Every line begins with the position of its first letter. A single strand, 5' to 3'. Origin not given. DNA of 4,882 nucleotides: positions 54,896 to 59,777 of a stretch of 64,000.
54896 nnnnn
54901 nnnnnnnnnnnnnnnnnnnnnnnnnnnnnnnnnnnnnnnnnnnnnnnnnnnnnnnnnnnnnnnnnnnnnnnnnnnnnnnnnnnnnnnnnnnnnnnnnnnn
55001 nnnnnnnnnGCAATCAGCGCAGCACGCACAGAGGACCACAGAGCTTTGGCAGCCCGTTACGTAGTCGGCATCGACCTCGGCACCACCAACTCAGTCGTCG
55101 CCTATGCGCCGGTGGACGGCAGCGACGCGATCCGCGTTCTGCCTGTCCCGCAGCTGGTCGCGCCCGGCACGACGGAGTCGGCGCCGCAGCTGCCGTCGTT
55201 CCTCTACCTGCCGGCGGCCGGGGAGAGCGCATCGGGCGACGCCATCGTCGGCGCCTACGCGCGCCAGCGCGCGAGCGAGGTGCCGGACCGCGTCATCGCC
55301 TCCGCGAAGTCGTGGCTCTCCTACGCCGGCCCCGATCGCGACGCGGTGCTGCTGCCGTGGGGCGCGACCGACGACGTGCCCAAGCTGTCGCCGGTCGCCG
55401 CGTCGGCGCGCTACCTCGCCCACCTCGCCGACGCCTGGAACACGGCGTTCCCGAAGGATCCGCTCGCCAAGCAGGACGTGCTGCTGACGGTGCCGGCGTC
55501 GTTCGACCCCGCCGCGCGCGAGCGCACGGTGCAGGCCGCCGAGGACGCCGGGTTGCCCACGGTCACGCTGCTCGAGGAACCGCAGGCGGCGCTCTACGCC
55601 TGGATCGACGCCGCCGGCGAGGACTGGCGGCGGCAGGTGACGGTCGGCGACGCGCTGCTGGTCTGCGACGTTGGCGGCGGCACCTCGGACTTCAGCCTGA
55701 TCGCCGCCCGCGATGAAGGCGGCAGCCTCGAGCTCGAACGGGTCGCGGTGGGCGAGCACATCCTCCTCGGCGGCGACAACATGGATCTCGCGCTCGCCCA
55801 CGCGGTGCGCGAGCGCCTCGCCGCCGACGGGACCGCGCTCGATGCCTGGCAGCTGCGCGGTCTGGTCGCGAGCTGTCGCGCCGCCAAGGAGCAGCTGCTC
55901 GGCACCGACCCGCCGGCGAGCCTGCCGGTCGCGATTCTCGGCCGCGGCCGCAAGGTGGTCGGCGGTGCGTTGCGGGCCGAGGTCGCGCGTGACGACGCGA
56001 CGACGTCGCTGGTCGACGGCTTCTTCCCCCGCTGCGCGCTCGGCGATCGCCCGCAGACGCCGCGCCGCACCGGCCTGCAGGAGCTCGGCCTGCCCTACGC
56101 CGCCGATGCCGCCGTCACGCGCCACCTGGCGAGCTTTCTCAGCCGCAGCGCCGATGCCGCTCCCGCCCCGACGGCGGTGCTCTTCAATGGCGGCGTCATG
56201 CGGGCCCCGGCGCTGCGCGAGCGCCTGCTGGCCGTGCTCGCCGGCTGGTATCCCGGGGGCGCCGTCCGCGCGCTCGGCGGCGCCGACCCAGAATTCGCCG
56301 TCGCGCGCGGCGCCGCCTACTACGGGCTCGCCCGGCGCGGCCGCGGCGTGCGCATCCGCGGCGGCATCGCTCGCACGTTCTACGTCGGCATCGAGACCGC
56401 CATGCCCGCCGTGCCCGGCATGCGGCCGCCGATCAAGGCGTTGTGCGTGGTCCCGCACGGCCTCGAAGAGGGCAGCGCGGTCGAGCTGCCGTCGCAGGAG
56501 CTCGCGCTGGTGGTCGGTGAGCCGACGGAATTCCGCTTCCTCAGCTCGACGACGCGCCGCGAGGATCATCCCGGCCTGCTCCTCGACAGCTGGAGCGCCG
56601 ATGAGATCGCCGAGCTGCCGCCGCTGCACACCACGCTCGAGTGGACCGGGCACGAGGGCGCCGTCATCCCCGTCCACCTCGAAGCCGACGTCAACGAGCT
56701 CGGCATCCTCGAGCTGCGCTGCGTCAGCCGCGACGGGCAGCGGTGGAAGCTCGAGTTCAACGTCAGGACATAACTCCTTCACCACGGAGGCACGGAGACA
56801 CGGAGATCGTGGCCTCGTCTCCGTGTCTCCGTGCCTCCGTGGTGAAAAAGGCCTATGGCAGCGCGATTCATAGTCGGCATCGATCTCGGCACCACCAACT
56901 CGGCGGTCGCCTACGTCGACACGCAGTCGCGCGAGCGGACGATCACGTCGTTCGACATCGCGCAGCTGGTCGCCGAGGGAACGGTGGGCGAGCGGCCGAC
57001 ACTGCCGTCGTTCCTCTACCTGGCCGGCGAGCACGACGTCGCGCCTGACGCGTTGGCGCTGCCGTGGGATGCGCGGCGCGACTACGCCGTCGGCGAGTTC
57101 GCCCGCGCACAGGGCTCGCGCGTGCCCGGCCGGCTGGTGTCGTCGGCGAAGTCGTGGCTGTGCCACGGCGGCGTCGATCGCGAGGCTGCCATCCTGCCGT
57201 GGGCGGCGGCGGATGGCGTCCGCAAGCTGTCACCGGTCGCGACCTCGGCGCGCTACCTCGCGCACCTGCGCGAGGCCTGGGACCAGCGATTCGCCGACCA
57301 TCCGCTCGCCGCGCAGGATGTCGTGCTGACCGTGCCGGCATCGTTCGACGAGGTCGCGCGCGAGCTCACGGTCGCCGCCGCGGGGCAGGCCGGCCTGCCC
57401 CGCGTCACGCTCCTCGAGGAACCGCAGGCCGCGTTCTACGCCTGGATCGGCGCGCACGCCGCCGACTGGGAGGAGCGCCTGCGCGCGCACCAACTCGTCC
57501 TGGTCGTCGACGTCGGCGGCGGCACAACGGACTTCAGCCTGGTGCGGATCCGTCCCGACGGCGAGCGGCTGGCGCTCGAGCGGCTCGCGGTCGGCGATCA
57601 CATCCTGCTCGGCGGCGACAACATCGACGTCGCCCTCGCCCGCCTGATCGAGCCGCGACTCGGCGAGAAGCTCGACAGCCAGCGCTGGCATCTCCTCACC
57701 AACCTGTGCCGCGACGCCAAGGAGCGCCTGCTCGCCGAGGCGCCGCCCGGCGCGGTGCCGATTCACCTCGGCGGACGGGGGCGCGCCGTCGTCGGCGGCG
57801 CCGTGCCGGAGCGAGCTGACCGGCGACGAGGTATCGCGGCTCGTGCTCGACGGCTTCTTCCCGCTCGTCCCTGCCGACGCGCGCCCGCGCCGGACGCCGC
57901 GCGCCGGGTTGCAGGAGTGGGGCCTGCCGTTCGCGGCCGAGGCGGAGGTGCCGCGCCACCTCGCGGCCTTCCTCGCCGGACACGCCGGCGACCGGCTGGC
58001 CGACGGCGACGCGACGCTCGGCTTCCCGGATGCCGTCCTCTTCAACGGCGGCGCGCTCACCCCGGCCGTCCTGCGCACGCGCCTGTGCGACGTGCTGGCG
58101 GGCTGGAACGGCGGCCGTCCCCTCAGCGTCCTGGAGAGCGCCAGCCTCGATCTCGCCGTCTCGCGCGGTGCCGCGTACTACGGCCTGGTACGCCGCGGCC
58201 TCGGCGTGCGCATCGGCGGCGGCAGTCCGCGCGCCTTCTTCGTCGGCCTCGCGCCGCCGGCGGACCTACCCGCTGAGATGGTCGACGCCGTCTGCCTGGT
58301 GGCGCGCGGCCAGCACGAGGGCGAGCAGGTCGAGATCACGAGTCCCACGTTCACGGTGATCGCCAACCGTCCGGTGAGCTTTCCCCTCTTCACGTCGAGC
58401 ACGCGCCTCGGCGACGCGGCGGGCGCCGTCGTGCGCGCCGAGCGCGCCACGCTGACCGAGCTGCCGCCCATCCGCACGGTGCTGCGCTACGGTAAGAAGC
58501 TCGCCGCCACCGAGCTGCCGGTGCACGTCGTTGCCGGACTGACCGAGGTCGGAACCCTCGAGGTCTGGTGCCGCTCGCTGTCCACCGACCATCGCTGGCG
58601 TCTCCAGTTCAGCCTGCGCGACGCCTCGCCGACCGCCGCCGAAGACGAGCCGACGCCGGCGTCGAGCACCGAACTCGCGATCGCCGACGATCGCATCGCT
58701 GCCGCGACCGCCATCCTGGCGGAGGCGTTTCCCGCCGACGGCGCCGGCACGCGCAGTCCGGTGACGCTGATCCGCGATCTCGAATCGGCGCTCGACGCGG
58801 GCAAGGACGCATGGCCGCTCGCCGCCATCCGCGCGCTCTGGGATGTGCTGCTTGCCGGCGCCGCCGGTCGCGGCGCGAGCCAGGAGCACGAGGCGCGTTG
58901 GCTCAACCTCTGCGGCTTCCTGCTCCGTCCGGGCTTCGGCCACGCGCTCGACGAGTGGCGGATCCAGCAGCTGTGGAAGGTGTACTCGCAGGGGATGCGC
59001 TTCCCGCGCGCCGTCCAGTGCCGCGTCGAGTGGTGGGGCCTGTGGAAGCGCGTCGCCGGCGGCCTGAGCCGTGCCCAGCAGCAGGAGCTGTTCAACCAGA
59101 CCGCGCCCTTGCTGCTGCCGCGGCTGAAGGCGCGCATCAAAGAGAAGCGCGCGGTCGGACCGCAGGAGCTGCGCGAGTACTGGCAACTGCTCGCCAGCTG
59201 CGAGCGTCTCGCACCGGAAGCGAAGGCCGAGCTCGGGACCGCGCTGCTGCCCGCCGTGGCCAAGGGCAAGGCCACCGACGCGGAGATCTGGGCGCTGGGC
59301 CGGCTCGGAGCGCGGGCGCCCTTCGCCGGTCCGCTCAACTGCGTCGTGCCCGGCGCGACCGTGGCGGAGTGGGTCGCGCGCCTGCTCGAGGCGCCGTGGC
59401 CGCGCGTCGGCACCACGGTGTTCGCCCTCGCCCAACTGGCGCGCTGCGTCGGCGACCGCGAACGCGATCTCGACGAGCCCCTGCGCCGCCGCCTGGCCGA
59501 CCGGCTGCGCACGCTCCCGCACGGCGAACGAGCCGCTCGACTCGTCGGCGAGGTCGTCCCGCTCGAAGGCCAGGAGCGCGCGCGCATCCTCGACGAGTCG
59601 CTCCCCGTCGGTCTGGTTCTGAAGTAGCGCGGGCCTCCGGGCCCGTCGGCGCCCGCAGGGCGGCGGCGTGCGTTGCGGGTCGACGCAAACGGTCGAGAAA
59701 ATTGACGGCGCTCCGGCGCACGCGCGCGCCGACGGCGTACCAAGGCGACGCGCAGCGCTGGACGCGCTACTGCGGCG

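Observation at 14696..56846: Five composite hairpin elements built from tandem 7-10-mers, all between co-directional genes of apparent operons and all in the same + strand orientation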

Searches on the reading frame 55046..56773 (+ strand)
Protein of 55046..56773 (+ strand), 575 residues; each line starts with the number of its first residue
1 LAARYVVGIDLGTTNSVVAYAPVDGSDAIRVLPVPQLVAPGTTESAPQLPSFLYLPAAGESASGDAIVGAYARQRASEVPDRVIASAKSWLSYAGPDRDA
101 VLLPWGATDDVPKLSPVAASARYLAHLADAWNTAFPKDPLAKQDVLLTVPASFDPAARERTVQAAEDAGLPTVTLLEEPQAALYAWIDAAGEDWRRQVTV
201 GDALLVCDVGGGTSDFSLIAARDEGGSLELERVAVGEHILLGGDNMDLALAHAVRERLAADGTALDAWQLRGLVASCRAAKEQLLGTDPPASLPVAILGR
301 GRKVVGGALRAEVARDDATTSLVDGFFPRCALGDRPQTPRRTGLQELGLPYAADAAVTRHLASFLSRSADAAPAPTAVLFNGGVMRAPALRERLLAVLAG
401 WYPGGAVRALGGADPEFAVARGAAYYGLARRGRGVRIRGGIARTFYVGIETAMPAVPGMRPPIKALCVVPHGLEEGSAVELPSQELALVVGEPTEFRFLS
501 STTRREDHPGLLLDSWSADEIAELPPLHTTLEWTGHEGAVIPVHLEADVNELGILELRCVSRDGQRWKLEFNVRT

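Call 10: search_protein_families(library=pfam, proteins=[window:55046-56773:+])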
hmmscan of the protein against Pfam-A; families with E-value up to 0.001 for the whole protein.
window:55046-56773:+ (575 aa): 2 families
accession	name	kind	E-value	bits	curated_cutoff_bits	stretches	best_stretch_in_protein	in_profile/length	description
PF00012.26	HSP70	-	7.1e-16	58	20.6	1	6-296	1-280/599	Hsp70 protein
PF06723.19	MreB_Mbl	-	7.1e-08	32.1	27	1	136-257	87-191/327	MreB/Mbl protein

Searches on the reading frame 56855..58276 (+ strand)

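Call 10: search_protein_families(library=pfam, proteins=[window:56855-58276:+])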
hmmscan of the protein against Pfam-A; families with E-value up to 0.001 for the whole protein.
window:56855-58276:+ (473 aa): 2 families
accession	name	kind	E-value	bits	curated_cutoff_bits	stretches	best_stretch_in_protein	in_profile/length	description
PF00012.26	HSP70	-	1.9e-18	66.5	20.6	1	6-272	1-241/599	Hsp70 protein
PF06723.19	MreB_Mbl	-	4.6e-08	32.7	27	1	138-231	78-163/327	MreB/Mbl protein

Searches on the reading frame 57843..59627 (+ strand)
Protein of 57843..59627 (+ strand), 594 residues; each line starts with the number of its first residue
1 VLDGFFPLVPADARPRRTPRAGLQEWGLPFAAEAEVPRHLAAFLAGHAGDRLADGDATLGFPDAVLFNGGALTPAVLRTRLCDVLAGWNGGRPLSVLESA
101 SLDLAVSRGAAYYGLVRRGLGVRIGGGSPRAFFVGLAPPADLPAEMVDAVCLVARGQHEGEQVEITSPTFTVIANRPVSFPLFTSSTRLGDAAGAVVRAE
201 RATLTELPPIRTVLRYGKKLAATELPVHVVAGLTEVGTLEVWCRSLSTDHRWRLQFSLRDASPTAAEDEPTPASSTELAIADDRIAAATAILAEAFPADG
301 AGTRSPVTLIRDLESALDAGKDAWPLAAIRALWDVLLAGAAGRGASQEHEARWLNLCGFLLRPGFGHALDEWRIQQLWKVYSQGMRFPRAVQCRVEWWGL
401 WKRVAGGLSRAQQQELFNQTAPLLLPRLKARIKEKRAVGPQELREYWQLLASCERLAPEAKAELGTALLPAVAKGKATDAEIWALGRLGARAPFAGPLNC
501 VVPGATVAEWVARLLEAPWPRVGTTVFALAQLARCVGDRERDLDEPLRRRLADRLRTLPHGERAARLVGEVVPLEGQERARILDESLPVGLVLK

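Call 26: search_protein_families(library=pfam, proteins=[window:57843-59627:+], max_evalue=0.01)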
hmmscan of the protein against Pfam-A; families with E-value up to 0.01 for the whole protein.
window:57843-59627:+ (594 aa): 2 families
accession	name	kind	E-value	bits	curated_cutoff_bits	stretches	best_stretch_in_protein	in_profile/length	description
PF12531.13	DUF3731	-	6.9e-82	275.5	25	1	346-593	1-248/248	DNA-K related protein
PF01001.24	HCV_NS4b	-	0.00058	20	27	1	38-92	79-132/192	Hepatitis C virus non-structural protein NS4b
